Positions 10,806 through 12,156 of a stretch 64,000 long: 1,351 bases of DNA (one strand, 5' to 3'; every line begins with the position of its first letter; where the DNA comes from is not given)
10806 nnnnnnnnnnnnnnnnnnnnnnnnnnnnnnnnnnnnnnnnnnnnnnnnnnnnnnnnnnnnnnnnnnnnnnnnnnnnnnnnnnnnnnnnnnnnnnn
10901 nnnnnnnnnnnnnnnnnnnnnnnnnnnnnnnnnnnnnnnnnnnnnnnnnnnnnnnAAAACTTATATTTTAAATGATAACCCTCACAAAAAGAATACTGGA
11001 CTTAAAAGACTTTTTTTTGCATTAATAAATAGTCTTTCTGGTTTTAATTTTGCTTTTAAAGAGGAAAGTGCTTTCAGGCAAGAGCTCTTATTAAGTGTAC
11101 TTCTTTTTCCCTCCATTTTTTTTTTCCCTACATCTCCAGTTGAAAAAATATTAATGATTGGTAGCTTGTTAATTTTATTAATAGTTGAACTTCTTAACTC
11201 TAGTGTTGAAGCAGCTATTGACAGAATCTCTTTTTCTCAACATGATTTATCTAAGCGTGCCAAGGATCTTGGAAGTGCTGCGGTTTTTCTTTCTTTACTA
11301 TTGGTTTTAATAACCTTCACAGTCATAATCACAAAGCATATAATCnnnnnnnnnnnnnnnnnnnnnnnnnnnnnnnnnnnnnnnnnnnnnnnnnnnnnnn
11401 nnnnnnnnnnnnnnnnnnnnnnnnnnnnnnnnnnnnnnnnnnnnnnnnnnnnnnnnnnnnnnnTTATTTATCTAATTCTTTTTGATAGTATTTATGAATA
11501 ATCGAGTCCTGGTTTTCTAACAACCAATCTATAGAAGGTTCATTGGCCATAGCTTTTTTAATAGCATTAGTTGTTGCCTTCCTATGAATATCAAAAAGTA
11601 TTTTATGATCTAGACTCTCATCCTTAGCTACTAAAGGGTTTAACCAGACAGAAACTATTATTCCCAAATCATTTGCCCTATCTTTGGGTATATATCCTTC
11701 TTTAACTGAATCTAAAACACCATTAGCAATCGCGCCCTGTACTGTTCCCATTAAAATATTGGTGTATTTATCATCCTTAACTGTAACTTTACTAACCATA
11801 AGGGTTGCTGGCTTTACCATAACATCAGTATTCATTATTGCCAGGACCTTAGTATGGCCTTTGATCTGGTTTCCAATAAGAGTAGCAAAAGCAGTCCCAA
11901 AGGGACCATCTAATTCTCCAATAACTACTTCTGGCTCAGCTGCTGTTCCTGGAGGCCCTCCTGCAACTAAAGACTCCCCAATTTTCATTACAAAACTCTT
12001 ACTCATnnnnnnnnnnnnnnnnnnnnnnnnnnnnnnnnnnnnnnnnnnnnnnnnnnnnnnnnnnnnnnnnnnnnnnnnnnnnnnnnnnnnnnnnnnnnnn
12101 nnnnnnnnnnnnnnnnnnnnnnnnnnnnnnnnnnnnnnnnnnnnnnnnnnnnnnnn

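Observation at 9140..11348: Lipid-remodelling pair PlcP + glycosyltransferase, with the glycosyltransferase fused in-frame to a full DgkA diacylglycerol kinase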

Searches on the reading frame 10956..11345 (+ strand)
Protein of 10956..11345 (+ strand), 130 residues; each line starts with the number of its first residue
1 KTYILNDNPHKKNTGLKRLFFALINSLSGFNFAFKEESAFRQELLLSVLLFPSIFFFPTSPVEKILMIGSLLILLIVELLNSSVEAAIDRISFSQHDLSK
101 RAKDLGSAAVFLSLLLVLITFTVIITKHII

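Call 31: search_protein_representatives(protein=window:10956-11345:+)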
Query: 130 residues. Proteins with E-value up to 0.001 (for the whole library): 3308; up to 1e-10: 1126; up to 1e-30: 13. The best 150 are listed.
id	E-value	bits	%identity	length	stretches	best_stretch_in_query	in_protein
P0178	1.3e-69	248.0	96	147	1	1-130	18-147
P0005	6.4e-38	145.9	62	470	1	6-125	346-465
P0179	7.2e-34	132.8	56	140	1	6-121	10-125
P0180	1.1e-33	132.2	56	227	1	7-122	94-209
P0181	1.6e-33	131.6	54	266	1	7-126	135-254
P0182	2.2e-33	131.2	55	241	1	7-125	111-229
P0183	2.5e-33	131.0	51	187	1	2-129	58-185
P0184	3.5e-33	130.6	55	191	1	7-126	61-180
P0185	3.5e-33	130.6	58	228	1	7-126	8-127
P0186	4.2e-33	130.3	54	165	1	7-126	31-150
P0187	3.9e-32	127.2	55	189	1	7-124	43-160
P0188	1.8e-31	125.1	52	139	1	7-126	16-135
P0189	3.9e-31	124.0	54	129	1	6-125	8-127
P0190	7.8e-30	119.8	57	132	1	8-121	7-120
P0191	3.7e-29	117.6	50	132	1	7-125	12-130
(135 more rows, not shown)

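Call 44: search_solved_structures(query=window:10956-11345:+, max_evalue=0.001, show_alignments=1)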
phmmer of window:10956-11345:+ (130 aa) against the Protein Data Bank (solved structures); distinct sequences matched with E-value up to 0.001: 5.
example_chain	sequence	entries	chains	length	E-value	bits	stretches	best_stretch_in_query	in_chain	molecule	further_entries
3ze3_A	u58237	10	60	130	3.8e-22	82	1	12-128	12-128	DIACYLGLYCEROL KINASE | DIACYLGLYCEROL KINASE-DELTA 7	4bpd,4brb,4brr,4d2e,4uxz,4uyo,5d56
3ze4_A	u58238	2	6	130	5.2e-22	81.6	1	12-128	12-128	DIACYLGLYCEROL KINASE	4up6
2kdc_A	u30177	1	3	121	5.8e-22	81.5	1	13-128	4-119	Diacylglycerol kinase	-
3ze5_A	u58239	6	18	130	2.6e-21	79.4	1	12-128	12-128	DIACYLGLYCEROL KINASE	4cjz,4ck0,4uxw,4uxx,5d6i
7dvm_A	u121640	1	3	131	1.2e-19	74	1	12-128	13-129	Diacylglycerol kinase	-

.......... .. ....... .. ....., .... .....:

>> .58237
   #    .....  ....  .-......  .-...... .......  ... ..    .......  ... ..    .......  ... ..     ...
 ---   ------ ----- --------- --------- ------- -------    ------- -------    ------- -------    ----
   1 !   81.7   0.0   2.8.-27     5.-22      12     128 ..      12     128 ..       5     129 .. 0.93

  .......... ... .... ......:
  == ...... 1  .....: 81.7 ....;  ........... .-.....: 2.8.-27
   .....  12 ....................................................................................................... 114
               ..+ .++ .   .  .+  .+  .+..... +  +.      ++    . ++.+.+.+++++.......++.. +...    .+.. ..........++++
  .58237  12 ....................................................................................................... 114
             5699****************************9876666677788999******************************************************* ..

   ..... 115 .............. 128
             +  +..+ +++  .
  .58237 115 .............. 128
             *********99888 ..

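Call 51: search_protein_families(library=ncbifam, proteins=[window:10956-11345:+], max_evalue=1)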
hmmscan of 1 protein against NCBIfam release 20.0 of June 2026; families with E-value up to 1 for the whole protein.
window:10956-11345:+ (130 aa): 1 family
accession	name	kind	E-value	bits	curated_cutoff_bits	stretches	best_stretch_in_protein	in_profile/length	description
NF038309.1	HisXaaSer_A3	equivalog_domain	0.12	12.2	65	1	62-88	22-47/81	His-Xaa-Ser repeat protein HxsA3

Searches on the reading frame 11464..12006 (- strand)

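Call 3: search_protein_families(library=pfam, proteins=[window:11464-12006:-], max_evalue=0.01)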
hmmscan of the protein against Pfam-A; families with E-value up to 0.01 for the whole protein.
window:11464-12006:- (180 aa): 1 family
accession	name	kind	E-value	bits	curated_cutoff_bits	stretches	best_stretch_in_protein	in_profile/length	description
PF08714.17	Fae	-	6.8e-60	202.1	27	1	9-173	1-158/159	Formaldehyde-activating enzyme (Fae)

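Call 4: search_protein_families(library=ncbifam, proteins=[window:11464-12006:-], max_evalue=0.01)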
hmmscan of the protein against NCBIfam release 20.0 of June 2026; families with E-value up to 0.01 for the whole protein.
window:11464-12006:- (180 aa): 2 families
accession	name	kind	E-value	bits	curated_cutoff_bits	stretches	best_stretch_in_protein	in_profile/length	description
TIGR03126.1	one_C_fae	equivalog_domain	1.8e-39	135.4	118.05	1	7-171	1-158/160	formaldehyde-activating enzyme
NF009833.0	PRK13307.1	equivalog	3.7e-30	105.1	274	1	7-172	2-160/392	bifunctional 5,6,7,8-tetrahydromethanopterin hydro-lyase/3-hexulose-6-phosphate synthase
